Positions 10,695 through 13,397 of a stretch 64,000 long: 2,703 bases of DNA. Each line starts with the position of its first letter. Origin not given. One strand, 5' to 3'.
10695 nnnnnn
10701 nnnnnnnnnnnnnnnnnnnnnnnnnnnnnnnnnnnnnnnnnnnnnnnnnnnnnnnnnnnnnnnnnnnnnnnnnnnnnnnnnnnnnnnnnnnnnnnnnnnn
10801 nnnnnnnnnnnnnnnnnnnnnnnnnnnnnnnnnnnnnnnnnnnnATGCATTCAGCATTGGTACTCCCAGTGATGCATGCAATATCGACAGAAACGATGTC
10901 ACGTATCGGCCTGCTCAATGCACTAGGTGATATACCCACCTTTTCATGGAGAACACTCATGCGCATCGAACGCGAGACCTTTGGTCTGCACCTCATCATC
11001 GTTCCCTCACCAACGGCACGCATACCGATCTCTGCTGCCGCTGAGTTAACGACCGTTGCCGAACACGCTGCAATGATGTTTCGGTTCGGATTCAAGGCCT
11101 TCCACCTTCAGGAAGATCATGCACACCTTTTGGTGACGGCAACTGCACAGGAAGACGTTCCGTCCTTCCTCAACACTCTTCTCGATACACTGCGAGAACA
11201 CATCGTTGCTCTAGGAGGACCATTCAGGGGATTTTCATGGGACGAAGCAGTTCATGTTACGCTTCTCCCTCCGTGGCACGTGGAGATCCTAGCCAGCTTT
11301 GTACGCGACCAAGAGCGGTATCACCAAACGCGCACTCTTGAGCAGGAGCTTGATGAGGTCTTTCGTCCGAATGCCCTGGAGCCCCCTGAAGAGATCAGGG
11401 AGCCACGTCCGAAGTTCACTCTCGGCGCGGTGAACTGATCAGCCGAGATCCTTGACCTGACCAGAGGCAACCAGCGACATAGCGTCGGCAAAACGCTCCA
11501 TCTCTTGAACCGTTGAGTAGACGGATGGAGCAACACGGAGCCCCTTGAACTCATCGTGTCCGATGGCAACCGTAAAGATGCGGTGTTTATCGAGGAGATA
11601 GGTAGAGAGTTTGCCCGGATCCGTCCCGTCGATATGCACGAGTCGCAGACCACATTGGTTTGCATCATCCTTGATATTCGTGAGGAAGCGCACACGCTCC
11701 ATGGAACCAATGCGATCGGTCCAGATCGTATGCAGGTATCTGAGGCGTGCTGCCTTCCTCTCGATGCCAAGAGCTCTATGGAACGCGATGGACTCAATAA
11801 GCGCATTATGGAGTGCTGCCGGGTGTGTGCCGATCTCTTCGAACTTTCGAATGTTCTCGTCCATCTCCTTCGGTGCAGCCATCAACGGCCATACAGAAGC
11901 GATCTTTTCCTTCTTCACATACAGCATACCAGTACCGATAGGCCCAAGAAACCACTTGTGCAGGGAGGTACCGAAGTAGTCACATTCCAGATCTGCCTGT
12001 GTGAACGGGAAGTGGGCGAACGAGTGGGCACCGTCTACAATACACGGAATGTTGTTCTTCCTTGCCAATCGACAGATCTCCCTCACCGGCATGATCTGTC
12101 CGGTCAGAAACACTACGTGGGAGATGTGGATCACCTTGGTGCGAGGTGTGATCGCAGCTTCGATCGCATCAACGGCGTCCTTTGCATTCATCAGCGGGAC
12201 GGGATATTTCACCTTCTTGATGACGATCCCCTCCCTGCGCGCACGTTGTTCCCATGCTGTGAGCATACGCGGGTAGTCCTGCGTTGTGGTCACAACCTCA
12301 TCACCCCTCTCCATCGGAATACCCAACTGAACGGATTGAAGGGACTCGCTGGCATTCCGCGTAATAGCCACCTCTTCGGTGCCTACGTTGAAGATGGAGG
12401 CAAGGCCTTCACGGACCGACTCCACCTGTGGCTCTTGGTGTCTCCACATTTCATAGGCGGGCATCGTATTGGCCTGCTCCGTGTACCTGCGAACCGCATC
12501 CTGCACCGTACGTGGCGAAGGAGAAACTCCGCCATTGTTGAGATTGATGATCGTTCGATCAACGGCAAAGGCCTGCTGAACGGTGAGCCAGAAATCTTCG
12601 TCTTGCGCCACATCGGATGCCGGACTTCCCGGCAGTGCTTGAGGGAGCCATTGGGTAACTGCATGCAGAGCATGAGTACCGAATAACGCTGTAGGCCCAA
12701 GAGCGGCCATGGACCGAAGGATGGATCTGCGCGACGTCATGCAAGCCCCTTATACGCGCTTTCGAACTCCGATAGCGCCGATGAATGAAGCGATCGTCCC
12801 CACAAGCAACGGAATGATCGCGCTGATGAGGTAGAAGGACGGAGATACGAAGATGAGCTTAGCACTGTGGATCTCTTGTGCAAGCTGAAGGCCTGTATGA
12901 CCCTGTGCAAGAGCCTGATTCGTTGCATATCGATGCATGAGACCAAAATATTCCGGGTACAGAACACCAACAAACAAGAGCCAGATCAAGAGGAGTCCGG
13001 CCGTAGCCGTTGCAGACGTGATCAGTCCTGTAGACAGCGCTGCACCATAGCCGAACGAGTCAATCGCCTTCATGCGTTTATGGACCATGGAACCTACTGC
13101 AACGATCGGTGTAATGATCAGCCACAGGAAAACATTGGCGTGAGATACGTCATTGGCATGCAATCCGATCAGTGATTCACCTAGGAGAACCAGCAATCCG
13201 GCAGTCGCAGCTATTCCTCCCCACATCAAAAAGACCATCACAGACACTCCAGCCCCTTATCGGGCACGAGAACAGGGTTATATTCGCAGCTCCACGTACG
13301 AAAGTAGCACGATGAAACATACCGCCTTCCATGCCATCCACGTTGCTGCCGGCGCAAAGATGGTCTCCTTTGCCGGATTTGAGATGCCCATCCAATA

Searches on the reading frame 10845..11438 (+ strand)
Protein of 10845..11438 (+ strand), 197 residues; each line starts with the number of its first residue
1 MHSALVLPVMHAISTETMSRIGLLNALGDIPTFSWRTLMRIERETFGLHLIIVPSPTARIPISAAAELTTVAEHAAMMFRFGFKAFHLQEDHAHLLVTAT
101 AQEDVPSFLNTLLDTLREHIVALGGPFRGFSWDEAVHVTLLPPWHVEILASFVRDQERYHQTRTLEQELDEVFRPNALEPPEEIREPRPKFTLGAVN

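Call 42: search_protein_families(library=pfam, proteins=[window:10845-11438:+])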
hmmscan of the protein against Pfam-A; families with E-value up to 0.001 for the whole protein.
window:10845-11438:+ (197 aa): 1 family
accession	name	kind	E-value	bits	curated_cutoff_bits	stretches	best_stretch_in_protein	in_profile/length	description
PF01797.21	Y1_Tnp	-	0.00024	21.7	23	1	49-112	8-72/121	Transposase IS200 like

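Call 44: search_protein_families(library=ncbifam, proteins=[window:10845-11438:+], max_evalue=0.01)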
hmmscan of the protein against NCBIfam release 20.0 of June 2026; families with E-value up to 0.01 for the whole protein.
window:10845-11438:+ (197 aa): 1 family
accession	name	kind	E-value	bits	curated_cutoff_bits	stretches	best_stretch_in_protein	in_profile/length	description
NF033573.1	transpos_IS200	equivalog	0.0053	17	55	1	49-112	14-78/126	IS200/IS605 family transposase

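Call 90: search_solved_structures(query=window:10845-11438:+, max_evalue=1)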
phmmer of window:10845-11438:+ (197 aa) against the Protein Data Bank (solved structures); distinct sequences matched with E-value up to 1: 6.
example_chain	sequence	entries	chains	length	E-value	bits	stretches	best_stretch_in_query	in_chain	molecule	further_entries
1vax_A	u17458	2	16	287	0.066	16.4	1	77-132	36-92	Uric acid oxidase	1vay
2yzb_A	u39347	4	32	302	0.071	16.3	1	77-132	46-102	Uricase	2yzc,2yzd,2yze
6oe8_A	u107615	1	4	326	0.077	16.2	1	77-132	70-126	Uricase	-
2xo6_A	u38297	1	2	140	0.24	14.6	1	86-114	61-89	TRANSPOSASE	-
2xm3_A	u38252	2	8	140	0.24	14.6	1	86-114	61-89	TRANSPOSASE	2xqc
2xma_A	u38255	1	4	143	0.25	14.5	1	86-114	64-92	TRANSPOSASE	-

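Call 91: find_homologous_proteins(query=window:10896-11435:+, max_evalue=0.001)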
Query seq(180 aa) (180 aa): 53 proteins with E <= 0.001 among 188 candidates.
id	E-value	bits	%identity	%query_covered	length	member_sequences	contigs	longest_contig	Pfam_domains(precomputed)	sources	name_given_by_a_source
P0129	1.7e-113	395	99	100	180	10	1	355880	-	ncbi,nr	ncbi:MAG: hypothetical protein IPP80_04385 [Ignavibacteria bacterium]|nr:hypothetical protein [Ignav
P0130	1.7e-87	310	86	88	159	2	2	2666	-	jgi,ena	-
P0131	1.9e-77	277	75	88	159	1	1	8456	-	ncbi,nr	ncbi:MAG: hypothetical protein H7X70_03415 [Candidatus Kapabacteria bacterium]|nr:hypothetical prote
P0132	2.4e-77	277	74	88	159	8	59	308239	-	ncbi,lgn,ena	-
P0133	4.6e-75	270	77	87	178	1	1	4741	-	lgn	-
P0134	5.9e-73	263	75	88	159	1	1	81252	-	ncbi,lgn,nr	ncbi:MAG: hypothetical protein NTX15_11040 [Candidatus Kapabacteria bacterium]|nr:hypothetical prote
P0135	1.7e-59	219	71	75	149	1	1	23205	PF01797.22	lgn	-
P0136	2.8e-54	202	64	76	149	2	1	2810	PF01797.22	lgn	-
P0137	1.0e-48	184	57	80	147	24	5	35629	PF01797.22,PF17853.7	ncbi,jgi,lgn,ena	ncbi:MAG: hypothetical protein RLZZ150_424 [Bacteroidota bacterium]|jgi:hypothetical protein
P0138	5.0e-48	182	60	77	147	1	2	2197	PF01797.22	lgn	-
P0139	3.0e-47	179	56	79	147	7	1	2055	PF01797.22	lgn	-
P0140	2.5e-46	176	59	77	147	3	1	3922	PF01797.22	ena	-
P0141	6.0e-46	175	59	76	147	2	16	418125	PF01797.22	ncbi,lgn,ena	-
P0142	1.2e-45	174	57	77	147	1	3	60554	PF01797.22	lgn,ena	-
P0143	1.7e-45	173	58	77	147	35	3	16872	PF01797.22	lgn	-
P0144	3.0e-45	172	57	77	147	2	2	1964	PF01797.22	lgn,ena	-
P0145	4.1e-42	162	56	75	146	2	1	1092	PF01797.22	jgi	-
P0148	2.4e-37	147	49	81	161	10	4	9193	PF01797.22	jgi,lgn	jgi:REP element-mobilizing transposase RayT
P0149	6.1e-37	145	46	85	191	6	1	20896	PF01797.22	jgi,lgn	jgi:REP element-mobilizing transposase RayT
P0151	1.0e-36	145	48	76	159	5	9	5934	PF01797.22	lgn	-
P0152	2.3e-35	140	47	76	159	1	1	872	PF01797.22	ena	-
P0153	4.8e-33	133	44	74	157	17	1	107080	PF01797.22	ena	-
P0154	2.6e-32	130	46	74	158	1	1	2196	PF01797.22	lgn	-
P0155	3.5e-32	130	45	74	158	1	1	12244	PF01797.22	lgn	-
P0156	5.3e-32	129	46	77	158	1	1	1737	PF01797.22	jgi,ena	-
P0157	1.5e-31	128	45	76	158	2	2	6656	PF01797.22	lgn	-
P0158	3.7e-31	127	45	74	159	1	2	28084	PF01797.22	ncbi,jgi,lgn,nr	ncbi:MAG: hypothetical protein SGJ05_07605 [bacterium]|nr:hypothetical protein [bacterium]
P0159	8.6e-31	125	44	78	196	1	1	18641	PF01797.22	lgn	-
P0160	2.0e-30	124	43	74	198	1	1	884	PF01797.22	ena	-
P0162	2.2e-29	121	44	79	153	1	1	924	PF01797.22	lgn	-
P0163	1.5e-27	115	45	75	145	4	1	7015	PF01797.22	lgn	-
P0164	2.0e-26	111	41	82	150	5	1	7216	PF01797.22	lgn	-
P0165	4.3e-26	110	41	74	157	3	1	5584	PF01797.22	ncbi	-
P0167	5.5e-26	110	43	77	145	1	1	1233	PF01797.22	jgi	-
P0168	1.1e-25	109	41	79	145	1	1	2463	PF01797.22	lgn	-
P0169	1.6e-25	108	42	79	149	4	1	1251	PF01797.22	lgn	-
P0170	1.7e-25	108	41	79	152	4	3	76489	PF01797.22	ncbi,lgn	-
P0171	1.1e-24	105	40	79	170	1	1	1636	PF01797.22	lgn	-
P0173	5.9e-24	103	43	73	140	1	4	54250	PF01797.22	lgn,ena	-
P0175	1.1e-23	102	40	77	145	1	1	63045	PF01797.22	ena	-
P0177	4.0e-21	94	38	79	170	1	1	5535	PF01797.22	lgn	-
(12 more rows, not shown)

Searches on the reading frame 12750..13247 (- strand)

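Call 42: search_protein_families(library=pfam, proteins=[window:12750-13247:-])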
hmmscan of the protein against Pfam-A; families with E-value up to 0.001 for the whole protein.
window:12750-13247:- (165 aa): 1 family
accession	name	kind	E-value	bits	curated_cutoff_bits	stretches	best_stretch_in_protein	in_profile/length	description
PF13858.11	DUF4199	-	6.6e-09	36.9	32.3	1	9-162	2-164/165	Protein of unknown function (DUF4199)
